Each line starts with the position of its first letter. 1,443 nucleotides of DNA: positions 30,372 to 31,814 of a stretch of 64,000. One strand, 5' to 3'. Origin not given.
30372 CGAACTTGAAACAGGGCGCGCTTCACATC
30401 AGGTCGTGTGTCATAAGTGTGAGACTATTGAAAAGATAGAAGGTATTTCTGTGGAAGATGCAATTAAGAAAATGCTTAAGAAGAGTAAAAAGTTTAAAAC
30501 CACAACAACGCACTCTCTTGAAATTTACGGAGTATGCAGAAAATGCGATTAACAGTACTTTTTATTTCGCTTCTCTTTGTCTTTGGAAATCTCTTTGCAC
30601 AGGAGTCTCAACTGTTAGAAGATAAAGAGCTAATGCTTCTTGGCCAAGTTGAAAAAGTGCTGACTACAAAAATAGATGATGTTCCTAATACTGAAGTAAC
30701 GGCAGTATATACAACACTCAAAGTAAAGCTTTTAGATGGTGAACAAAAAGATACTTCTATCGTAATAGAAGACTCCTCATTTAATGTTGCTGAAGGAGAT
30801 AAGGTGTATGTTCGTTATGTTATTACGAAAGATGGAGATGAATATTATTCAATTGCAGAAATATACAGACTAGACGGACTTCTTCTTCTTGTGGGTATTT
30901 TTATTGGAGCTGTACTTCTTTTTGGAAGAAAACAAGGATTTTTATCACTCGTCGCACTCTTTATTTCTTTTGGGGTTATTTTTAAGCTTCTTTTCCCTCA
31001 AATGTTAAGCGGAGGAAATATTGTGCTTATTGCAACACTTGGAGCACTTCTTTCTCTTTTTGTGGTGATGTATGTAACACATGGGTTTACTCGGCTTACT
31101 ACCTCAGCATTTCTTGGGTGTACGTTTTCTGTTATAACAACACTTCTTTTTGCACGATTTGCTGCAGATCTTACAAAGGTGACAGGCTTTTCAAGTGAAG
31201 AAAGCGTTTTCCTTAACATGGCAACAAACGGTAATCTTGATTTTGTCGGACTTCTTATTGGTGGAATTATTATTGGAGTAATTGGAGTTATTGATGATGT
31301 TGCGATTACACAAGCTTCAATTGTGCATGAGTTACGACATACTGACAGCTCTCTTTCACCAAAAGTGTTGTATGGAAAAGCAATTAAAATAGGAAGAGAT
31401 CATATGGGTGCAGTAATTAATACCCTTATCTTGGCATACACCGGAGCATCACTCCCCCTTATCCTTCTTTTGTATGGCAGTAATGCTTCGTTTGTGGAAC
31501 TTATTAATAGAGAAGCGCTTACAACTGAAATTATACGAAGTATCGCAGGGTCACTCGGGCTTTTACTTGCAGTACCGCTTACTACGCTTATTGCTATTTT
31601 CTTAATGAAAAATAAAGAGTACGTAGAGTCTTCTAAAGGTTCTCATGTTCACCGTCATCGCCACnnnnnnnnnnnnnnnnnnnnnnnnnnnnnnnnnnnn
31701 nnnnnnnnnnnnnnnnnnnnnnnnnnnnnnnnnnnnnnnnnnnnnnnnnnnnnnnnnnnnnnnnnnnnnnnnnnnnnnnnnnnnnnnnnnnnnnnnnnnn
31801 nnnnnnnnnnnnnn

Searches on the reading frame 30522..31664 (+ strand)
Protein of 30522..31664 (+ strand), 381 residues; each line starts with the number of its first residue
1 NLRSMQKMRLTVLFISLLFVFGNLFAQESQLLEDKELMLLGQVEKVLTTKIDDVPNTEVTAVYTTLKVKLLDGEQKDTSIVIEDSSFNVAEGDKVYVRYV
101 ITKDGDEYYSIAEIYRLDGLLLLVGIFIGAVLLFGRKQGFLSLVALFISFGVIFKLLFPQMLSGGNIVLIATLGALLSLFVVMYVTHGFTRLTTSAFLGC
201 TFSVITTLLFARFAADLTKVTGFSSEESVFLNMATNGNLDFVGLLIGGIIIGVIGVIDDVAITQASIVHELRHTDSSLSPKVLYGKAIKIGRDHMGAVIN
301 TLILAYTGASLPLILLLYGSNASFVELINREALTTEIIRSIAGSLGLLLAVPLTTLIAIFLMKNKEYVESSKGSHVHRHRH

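Call 64: search_protein_families(library=pfam, proteins=[window:30522-31664:+], max_evalue=0.0001)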
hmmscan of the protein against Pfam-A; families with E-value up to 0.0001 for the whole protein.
window:30522-31664:+ (381 aa): 1 family
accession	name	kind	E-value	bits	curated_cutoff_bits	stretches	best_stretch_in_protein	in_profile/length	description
PF07907.16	YibE_F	-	2.1e-67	227.6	27.2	1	120-359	1-240/241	YibE/F-like protein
